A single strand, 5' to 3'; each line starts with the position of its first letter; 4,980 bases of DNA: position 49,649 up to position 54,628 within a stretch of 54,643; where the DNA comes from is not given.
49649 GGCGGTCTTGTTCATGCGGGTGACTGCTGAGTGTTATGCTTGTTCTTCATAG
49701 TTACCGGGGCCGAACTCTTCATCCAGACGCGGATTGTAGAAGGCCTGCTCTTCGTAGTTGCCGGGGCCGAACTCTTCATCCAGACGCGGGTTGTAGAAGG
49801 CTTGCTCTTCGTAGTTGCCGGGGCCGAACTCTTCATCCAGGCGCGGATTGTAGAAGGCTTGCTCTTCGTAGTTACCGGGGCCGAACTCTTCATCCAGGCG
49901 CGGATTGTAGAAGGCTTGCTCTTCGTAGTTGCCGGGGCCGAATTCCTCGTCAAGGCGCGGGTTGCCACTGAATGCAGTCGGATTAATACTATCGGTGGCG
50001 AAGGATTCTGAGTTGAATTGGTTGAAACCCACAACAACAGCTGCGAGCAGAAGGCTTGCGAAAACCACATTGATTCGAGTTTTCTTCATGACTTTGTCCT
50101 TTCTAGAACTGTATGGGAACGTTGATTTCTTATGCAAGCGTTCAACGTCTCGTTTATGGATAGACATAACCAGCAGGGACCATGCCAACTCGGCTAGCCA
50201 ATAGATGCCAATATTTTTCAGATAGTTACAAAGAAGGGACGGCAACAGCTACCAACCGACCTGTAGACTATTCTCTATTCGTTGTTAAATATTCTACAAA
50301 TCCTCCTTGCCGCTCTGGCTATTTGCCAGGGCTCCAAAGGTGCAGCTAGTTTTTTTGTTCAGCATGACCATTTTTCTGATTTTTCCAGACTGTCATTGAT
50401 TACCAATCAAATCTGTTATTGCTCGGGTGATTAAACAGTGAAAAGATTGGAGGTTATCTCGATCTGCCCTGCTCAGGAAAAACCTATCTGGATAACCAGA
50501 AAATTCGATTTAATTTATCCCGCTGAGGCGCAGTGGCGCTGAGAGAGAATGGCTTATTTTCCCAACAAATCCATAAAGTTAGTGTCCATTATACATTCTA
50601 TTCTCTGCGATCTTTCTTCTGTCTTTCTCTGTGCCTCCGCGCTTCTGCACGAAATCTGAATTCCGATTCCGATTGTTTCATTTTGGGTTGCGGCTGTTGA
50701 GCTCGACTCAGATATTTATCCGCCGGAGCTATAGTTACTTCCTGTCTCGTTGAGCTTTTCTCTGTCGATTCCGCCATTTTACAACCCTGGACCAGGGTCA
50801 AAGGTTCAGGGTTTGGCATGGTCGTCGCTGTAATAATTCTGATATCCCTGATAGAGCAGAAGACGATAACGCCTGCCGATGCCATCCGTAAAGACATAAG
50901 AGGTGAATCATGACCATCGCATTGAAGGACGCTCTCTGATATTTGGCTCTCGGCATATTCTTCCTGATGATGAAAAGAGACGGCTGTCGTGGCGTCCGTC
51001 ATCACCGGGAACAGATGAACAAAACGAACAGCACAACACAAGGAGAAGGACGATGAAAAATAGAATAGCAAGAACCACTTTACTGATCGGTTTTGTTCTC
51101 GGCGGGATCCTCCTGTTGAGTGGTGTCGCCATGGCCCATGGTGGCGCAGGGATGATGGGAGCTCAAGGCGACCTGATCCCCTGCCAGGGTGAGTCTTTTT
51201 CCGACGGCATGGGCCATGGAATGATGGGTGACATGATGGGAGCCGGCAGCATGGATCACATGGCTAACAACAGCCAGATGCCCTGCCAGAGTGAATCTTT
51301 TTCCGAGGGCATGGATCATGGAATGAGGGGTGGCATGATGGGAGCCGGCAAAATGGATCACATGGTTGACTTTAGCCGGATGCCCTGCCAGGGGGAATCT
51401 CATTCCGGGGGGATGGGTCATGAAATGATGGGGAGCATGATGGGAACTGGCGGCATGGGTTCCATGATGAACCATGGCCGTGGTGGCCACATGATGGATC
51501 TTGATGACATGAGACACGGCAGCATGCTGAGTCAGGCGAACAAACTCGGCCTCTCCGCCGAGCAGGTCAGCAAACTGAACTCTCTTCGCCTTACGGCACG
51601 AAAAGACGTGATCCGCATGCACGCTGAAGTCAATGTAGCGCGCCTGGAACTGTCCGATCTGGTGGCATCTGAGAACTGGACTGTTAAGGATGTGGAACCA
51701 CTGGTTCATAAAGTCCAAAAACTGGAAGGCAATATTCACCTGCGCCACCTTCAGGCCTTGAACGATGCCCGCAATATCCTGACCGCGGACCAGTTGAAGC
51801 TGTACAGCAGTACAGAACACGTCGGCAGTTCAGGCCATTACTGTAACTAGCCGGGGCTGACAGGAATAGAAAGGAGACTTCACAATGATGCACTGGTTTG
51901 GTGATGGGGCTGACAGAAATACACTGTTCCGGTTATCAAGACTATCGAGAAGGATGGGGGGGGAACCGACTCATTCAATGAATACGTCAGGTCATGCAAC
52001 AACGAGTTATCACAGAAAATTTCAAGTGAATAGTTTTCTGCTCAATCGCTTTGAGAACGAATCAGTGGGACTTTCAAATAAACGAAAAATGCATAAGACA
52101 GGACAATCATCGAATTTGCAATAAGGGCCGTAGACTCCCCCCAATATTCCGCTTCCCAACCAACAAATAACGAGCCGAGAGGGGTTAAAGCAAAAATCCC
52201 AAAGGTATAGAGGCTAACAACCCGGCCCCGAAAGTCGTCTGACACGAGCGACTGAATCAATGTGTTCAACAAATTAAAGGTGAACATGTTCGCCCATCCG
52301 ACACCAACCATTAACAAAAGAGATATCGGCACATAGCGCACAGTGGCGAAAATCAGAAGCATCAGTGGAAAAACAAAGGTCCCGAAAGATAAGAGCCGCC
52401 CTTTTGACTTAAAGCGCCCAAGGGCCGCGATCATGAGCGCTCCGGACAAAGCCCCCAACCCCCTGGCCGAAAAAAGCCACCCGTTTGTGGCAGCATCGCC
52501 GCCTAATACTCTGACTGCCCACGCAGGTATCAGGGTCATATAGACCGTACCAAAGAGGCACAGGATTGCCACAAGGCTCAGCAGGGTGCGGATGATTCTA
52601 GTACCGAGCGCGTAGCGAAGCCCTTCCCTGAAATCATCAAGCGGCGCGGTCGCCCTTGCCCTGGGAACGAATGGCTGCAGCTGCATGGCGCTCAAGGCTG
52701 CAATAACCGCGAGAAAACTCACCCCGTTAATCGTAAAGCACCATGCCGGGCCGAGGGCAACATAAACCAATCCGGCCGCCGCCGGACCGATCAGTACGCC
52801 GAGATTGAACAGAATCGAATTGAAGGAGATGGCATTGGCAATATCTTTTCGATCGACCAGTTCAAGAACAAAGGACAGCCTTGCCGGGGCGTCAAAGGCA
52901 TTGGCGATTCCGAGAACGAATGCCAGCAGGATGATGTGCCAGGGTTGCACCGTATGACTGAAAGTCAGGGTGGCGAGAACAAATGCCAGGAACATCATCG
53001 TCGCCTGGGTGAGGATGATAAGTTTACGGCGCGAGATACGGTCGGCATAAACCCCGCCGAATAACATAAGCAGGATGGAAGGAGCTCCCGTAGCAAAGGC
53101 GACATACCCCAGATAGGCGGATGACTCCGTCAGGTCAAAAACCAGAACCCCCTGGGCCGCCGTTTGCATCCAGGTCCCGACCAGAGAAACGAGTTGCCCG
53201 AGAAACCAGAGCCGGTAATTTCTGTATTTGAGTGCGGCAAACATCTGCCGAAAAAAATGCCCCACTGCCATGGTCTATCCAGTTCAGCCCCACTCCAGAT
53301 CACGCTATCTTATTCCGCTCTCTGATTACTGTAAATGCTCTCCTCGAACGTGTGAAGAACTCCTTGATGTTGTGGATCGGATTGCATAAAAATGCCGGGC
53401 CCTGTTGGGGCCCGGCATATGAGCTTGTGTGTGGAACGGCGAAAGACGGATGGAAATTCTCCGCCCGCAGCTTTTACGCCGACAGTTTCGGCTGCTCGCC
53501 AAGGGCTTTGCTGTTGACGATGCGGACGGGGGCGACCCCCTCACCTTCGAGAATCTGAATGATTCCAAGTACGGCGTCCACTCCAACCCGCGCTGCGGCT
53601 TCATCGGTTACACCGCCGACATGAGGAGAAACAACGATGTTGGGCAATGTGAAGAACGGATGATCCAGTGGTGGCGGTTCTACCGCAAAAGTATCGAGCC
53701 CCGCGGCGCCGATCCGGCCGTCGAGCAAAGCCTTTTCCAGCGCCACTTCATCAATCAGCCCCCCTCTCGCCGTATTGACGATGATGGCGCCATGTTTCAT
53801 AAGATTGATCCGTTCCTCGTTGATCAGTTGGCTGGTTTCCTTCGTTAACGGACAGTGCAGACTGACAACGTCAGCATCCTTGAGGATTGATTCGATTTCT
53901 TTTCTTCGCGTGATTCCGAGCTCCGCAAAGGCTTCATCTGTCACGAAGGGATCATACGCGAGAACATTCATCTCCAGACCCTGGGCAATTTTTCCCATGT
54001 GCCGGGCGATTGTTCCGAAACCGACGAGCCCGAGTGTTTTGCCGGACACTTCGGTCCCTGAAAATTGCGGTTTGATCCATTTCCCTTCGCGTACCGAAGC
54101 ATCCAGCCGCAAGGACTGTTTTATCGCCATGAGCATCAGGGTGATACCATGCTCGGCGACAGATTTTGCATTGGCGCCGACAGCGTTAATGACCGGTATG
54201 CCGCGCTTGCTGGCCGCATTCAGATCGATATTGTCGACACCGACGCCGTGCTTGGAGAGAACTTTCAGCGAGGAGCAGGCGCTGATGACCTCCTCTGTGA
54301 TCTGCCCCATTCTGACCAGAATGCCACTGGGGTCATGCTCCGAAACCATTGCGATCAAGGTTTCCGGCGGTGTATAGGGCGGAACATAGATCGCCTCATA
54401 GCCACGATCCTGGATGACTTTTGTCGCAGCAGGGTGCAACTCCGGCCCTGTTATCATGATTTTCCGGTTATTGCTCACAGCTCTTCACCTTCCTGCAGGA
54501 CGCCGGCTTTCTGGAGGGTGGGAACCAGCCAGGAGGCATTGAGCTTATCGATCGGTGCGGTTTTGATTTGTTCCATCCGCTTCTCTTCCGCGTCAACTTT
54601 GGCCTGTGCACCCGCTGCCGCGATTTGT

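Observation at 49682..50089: Secreted protein made of five identical 20-aa units whose DNA copies differ only synonymously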

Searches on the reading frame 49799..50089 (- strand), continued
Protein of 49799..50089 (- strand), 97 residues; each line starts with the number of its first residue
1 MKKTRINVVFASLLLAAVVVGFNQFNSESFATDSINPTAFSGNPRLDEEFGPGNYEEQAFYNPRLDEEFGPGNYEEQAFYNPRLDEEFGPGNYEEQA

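Call 62: search_protein_families(library=pfam, proteins=[L015:7952-8659:-, L015:8685-9599:-, L015:10428-11123:+, L015:11153-13294:+, L016:8145-8558:+, L016:8679-9737:+, L016:10429-11454:+, L022:7882-9402:-, L022:7294-7869:-, L018:8940-9902:-], max_evalue=0.0001)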
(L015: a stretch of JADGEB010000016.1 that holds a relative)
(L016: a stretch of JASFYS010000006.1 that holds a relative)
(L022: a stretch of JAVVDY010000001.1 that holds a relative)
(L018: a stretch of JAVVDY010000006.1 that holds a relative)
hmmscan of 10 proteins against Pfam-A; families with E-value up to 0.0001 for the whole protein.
L015:7952-8659:- (235 aa): 2 families
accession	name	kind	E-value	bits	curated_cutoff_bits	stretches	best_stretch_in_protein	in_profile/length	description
PF01980.22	TrmO_N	-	3.2e-44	150.3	26.8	1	21-142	2-116/116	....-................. O N-terminal domain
PF18389.7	TrmO_C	-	2.7e-19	69.5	27.1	1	159-221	2-64/65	TrmO C-terminal domain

L015:8685-9599:- (304 aa): 2 families
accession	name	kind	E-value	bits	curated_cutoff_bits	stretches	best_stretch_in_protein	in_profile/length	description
PF00892.27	EamA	-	4.4e-52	176.4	28.2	2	164-299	2-134/135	EamA-like transporter family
PF03151.22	TPT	-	1.8e-07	31.3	30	0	184-299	22-136/291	Triose-phosphate Transporter family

L015:10428-11123:+ (231 aa): 2 families
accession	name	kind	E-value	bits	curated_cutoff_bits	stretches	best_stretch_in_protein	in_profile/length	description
PF02627.25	CMD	-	1.7e-12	47.6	23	1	106-179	9-83/84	Carboxymuconolactone decarboxylase family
PF04636.18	PA26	-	5e-05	22.9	29.4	1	69-154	18-104/445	PA26 p53-induced protein (sestrin)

L015:11153-13294:+ (713 aa): 7 families
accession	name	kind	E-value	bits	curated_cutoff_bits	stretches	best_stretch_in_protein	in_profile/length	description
PF07992.20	Pyr_redox_2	-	8.1e-60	203.1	26.1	1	240-557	1-291/291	Pyridine nucleotide-disulphide oxidoreductase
PF02852.28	Pyr_redox_dim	-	5.1e-28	97.9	25.3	1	579-684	1-106/110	Pyridine nucleotide-disulphide oxidoreductase, dimerisation domain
PF09335.16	VTT_dom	-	4.7e-21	76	33.9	1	72-186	3-122/123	VTT domain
PF00070.33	Pyr_redox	-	5.2e-19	69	22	1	406-477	1-72/82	Pyridine nucleotide-disulphide oxidoreductase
PF13738.12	Pyr_redox_3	-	4.9e-09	36.3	30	1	243-538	1-302/305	Pyridine nucleotide-disulphide oxidoreductase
PF01134.28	GIDA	-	3.3e-06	26.9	22.1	0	242-376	2-150/391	Glucose inhibited division protein A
PF03486.20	HI0933_like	-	2.8e-05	24.1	50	0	241-275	2-36/244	HI0933-like protein Rossmann domain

L016:8145-8558:+ (137 aa): 0 families

L016:8679-9737:+ (352 aa): 1 family
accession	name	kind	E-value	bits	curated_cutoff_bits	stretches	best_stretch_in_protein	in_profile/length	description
PF09982.15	LpxR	-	1.9e-101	339.7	26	1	14-351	1-322/323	Outer membrane protein LpxR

L016:10429-11454:+ (341 aa): 2 families
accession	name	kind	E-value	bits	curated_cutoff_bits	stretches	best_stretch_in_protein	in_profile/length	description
PF13487.12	HD_5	-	2.3e-31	109.3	27.2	1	70-232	5-170/170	HD domain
PF01966.28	HD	-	1.3e-19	71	22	1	80-201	2-116/116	HD domain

L022:7882-9402:- (506 aa): 2 families
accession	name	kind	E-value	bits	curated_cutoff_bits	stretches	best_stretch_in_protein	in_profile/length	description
PF00425.24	Chorismate_bind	-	1.1e-98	330.3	27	1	237-490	2-257/257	chorismate binding enzyme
PF04715.19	Anth_synt_I_N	-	3.6e-34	118.5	23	1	41-180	1-138/140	Anthranilate synthase component I, N terminal region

L022:7294-7869:- (191 aa): 2 families
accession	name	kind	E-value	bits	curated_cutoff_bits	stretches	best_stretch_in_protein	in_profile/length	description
PF00117.34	GATase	-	1.6e-62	211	22.8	1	3-185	1-187/190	Glutamine amidotransferase class-I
PF07722.19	Peptidase_C26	-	5.8e-11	43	20.5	1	70-170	103-219/219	Peptidase C26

L018:8940-9902:- (320 aa): 2 families
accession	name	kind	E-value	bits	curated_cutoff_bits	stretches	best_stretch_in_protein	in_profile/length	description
PF03466.25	LysR_substrate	-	8.4e-44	149.9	28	1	107-310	3-208/209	LysR substrate binding domain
PF00126.33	HTH_1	-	4.6e-22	78.2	26.6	1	23-80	2-59/60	Bacterial regulatory helix-turn-helix protein, lysR family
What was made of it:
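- The orphan paralogues have unrelated neighbours (call 62).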

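Call 66: find_related_loci(query=A3, collection=metagenome_contigs, flank=3000)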
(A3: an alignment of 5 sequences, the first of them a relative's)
Query A3 (81 aa) in metagenome_contigs; peptide patterns used: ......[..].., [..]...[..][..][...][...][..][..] (x = any residue, [..] = any of these).
113 stretches matched a pattern; 7 encode a relative of the query (tblastn E <= 1e-3); 7 distinct loci.
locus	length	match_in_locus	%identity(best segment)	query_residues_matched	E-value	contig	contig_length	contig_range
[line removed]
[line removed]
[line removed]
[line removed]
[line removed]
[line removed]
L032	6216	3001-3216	53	2-74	2e-20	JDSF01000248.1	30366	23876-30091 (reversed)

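Call 79: predict_structure(alignment_id=A3)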
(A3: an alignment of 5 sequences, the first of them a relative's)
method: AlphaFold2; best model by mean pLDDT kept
length: 81 residues; sequences in the alignment: 5
mean_pLDDT: 58.5   pTM: 0.17
mean pLDDT of the five models: 58.5, 56.3, 55.4, 54.3, 50.8
residues with pLDDT >= 90: 0; 70-90: 0; 50-70: 78; < 50: 3
segments of 3 or more residues with pLDDT < 50: none
pLDDT, mean of each block of 10 residues (from residue 1): 60 64 53 51 61 58 62 61 49
secondary structure, 60 per line:
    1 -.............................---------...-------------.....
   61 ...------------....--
elements in order: H2-30 H56-63 H76-79

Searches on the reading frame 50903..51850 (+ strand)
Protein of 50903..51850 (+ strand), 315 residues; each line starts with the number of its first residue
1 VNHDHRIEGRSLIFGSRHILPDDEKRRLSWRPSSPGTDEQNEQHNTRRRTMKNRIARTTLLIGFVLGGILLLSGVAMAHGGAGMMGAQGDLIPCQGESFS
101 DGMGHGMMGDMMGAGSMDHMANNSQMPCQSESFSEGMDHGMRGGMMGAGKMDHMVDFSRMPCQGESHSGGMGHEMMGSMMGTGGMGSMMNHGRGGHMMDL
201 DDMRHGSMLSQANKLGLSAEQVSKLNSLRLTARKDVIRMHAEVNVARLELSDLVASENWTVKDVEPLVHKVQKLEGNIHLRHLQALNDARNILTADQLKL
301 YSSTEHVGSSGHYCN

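Call 12: search_protein_families(library=pfam, proteins=[window:50903-51850:+], max_evalue=0.001)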
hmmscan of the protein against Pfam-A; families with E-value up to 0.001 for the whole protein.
window:50903-51850:+ (315 aa): 1 family
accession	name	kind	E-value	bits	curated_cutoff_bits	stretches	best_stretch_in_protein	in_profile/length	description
PF13801.11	Metal_resist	-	4.6e-05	24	29.2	1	183-297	11-122/125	Heavy-metal resistance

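Call 49: search_protein_families(library=ncbifam, proteins=[window:51053-51850:+], max_evalue=0.00001)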
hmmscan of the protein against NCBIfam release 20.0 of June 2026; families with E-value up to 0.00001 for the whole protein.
window:51053-51850:+ (265 aa): 1 family
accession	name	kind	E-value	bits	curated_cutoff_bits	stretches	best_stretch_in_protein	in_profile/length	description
NF007769.1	PRK10455.1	equivalog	4.5e-06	27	174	1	146-252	37-141/160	ATP-independent periplasmic protein-refolding chaperone Spy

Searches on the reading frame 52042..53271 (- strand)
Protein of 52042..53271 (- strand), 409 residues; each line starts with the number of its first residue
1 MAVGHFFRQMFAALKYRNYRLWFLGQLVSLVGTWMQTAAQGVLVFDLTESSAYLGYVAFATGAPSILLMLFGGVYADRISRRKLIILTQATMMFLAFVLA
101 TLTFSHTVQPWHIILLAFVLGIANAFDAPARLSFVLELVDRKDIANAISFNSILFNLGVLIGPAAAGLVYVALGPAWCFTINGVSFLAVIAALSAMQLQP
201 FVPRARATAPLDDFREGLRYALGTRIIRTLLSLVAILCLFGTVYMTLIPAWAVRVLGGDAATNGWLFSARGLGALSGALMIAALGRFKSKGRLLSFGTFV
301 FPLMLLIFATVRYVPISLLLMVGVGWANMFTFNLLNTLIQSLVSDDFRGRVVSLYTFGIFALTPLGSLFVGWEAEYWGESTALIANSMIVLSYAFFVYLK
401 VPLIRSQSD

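Call 12: search_protein_families(library=pfam, proteins=[window:52042-53271:-], max_evalue=0.001)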
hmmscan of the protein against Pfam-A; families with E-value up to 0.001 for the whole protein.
window:52042-53271:- (409 aa): 2 families
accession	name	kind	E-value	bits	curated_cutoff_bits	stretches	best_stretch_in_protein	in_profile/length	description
PF05977.19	MFS_3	-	1.6e-55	189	27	1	11-403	4-397/524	Transmembrane secretion effector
PF07690.21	MFS_1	-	3.1e-35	122.2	33.4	2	23-360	2-340/347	Major Facilitator Superfamily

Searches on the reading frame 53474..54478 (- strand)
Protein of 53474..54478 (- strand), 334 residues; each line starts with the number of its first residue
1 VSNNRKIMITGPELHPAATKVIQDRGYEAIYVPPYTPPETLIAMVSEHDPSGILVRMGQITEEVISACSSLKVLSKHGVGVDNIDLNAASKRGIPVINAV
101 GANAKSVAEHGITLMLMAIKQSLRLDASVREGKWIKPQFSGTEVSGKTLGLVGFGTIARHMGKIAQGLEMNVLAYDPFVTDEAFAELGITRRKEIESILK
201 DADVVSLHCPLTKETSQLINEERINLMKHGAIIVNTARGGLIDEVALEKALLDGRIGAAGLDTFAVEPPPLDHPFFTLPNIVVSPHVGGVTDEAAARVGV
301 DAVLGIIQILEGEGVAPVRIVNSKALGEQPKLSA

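Call 12: search_protein_families(library=pfam, proteins=[window:53474-54478:-], max_evalue=0.001)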
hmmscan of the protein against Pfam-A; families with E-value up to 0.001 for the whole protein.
window:53474-54478:- (334 aa): 2 families
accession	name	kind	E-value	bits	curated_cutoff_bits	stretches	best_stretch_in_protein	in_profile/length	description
PF02826.25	2-Hacid_dh_C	-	5.2e-60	202.3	25.1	1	112-288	1-178/178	D-isomer specific 2-hydroxyacid dehydrogenase, NAD binding domain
PF00389.36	2-Hacid_dh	-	5.9e-24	84.7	24.6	1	13-314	6-128/134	D-isomer specific 2-hydroxyacid dehydrogenase, catalytic domain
